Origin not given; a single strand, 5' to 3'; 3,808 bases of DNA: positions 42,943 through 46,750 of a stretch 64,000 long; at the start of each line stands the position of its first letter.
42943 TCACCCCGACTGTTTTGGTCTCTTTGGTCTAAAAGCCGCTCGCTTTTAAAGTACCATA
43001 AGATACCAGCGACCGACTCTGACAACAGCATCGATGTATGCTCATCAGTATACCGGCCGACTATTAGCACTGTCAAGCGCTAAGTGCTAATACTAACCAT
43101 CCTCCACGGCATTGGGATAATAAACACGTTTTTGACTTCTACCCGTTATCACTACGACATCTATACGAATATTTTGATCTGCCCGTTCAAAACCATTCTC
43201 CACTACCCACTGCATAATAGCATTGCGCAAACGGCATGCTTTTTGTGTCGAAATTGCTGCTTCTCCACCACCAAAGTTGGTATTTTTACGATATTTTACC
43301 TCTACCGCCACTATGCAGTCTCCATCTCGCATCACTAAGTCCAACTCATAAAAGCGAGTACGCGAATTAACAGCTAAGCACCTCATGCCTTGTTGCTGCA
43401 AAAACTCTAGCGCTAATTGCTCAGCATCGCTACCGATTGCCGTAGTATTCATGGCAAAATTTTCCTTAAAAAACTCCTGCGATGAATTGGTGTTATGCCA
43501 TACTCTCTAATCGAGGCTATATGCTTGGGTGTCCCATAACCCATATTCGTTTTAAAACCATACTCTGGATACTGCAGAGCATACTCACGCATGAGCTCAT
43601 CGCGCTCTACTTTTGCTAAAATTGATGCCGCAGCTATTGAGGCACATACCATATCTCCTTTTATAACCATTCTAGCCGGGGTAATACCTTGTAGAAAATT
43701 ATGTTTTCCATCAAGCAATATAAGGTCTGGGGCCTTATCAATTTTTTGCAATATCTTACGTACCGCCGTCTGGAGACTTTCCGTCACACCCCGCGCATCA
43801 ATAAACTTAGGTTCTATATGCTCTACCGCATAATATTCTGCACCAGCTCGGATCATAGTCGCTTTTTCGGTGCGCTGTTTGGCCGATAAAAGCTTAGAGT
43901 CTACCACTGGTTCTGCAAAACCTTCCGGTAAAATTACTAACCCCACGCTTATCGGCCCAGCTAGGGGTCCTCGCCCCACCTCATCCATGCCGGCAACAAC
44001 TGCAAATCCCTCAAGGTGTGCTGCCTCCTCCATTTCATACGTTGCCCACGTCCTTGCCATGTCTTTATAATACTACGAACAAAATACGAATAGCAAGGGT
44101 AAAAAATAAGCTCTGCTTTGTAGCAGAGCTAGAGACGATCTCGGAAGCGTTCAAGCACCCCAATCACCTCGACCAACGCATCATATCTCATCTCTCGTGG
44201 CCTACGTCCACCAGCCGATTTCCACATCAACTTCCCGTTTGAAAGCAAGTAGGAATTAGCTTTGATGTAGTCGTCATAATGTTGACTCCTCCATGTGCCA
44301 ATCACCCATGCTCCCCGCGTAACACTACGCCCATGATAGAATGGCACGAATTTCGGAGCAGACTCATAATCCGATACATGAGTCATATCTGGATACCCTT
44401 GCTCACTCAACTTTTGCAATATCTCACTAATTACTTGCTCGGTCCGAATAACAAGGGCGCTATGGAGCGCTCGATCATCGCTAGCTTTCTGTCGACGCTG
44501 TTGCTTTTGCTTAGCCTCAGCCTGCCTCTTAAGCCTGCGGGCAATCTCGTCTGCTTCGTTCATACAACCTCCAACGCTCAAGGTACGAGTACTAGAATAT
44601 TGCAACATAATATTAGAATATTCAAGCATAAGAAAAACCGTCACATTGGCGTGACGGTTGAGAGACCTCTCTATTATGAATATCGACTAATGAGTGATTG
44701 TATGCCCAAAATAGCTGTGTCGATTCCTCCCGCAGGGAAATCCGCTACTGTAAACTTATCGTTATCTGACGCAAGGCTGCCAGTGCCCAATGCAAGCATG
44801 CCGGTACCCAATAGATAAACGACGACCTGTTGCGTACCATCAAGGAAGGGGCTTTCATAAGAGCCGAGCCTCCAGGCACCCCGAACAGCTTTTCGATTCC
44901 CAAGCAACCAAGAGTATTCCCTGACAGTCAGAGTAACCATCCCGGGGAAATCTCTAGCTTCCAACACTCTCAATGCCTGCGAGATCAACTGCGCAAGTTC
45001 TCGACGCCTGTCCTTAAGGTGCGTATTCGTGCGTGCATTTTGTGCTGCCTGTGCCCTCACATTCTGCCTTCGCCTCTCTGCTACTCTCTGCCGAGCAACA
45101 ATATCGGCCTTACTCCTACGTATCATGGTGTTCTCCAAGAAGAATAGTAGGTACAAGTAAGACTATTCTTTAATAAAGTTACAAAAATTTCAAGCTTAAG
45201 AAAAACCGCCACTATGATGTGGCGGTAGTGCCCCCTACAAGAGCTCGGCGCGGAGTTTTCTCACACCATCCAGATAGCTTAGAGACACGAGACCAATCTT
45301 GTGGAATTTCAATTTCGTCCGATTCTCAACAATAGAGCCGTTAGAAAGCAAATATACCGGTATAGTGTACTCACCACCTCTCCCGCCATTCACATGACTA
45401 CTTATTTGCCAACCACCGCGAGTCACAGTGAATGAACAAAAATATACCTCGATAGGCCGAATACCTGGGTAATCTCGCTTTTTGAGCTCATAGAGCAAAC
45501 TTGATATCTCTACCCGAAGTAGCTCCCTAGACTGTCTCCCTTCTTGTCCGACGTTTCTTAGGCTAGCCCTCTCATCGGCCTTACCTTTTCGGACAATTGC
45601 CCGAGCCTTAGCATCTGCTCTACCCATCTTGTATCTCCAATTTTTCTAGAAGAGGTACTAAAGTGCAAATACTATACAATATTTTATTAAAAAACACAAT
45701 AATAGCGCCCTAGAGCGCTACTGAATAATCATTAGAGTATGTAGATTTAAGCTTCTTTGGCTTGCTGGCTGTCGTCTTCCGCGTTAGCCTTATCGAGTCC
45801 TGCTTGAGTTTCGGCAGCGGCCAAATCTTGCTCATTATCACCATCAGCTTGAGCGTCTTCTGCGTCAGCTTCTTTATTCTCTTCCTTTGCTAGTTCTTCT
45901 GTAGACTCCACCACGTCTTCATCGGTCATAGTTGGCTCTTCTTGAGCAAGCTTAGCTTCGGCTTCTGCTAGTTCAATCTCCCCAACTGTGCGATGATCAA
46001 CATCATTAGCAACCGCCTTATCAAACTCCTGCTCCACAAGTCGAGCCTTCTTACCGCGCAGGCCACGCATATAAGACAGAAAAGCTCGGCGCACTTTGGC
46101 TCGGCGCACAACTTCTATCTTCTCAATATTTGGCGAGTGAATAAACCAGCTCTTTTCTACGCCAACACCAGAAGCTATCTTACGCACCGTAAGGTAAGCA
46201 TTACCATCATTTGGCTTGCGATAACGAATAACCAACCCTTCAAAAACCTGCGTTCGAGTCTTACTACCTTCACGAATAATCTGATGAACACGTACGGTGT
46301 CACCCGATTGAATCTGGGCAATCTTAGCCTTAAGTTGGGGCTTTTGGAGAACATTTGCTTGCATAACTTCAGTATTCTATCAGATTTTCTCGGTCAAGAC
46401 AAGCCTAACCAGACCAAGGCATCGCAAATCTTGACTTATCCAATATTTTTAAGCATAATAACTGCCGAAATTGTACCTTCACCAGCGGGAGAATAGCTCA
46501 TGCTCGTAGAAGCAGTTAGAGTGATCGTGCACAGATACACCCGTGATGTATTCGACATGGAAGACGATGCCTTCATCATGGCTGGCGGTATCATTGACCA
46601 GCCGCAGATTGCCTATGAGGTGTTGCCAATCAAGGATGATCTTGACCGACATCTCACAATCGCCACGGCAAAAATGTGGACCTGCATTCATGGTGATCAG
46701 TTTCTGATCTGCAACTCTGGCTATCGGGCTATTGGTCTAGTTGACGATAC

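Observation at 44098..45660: Tandem array of three divergent paralogous small genes, two with near-identical terminators, between rnhB-yraN and rplS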

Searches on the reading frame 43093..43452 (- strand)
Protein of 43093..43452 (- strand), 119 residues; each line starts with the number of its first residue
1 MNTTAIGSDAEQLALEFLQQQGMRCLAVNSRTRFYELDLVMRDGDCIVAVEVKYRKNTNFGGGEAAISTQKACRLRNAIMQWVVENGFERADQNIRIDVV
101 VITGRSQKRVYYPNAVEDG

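Call 96: search_protein_families(library=pfam, proteins=[window:43093-43452:-], max_evalue=0.01)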
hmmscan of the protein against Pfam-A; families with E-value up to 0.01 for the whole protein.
window:43093-43452:- (119 aa): 3 families
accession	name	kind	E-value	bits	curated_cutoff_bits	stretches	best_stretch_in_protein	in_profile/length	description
PF02021.23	UPF0102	-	5.1e-22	78.5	23.6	1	10-102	1-80/80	Uncharacterised protein family UPF0102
PF08378.17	NERD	-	2.9e-05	25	22.1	1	7-71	2-72/111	Nuclease-related domain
PF18743.7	AHJR-like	-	0.008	16.2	26.1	0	35-57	43-65/123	REase_AHJR-like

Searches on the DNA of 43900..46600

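Call 108: search_rna_families(source=window, start=43900, end=46600, threshold=evalue, max_evalue=1)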
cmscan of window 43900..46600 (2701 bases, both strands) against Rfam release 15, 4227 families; matches with E-value up to 1: 1.
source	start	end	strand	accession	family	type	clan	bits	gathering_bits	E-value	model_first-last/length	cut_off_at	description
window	44894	44972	-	RF00773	mir-298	Gene; miRNA;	-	20.4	80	0.7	1-85/85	no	mir-298 microRNA precursor family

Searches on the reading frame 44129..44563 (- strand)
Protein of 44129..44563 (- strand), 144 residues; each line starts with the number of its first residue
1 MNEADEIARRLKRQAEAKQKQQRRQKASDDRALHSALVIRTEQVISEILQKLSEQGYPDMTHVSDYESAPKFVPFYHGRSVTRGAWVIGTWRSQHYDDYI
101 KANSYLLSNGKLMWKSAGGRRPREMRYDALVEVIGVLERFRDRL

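Call 7: search_protein_families(library=pfam, proteins=[window:44129-44563:-], max_evalue=10)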
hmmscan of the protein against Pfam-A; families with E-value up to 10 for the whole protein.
window:44129-44563:- (144 aa): 2 families
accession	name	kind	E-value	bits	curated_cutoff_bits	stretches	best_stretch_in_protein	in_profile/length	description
PF15101.11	TERB2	-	0.097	13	27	1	9-71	122-182/207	Telomere-associated protein TERB2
PF08433.16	KTI12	-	0.15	11.9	22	1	4-63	162-221/271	Chromatin associated protein KTI12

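Call 8: search_protein_families(library=ncbifam, proteins=[window:44129-44563:-], max_evalue=10)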
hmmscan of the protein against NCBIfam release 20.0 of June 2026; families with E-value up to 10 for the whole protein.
window:44129-44563:- (144 aa): 1 family
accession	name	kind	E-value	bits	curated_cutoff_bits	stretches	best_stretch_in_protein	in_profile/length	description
NF006812.0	PRK09334.1-2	equivalog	0.55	10.7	171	1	6-50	11-56/109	30S ribosomal protein S25e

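Call 9: search_protein_families(library=phrogs, proteins=[window:44129-44563:-], max_evalue=10)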
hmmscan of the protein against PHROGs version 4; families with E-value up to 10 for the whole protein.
window:44129-44563:- (144 aa): 1 family
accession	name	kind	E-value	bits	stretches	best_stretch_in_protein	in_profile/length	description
phrog_19788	-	unknown function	0.1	13.3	1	7-86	98-168/240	-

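Call 10: search_protein_families(library=padloc, proteins=[window:44129-44563:-], max_evalue=10)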
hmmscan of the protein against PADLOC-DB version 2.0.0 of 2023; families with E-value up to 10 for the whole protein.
window:44129-44563:- (144 aa): 0 families

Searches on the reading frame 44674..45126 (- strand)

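Call 7: search_protein_families(library=pfam, proteins=[window:44674-45126:-], max_evalue=10)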
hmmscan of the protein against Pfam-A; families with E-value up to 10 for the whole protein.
window:44674-45126:- (150 aa): 1 family
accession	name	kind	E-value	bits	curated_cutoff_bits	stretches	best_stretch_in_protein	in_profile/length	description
PF11754.14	Velvet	-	0.067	13.6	25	1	32-67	183-218/237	Velvet factor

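Call 8: search_protein_families(library=ncbifam, proteins=[window:44674-45126:-], max_evalue=10)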
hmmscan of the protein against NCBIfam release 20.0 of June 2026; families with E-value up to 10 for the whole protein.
window:44674-45126:- (150 aa): 0 families

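Call 9: search_protein_families(library=phrogs, proteins=[window:44674-45126:-], max_evalue=10)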
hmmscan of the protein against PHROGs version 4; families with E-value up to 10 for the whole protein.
window:44674-45126:- (150 aa): 0 families

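Call 10: search_protein_families(library=padloc, proteins=[window:44674-45126:-], max_evalue=10)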
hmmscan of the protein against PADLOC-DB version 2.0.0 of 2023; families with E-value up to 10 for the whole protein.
window:44674-45126:- (150 aa): 0 families
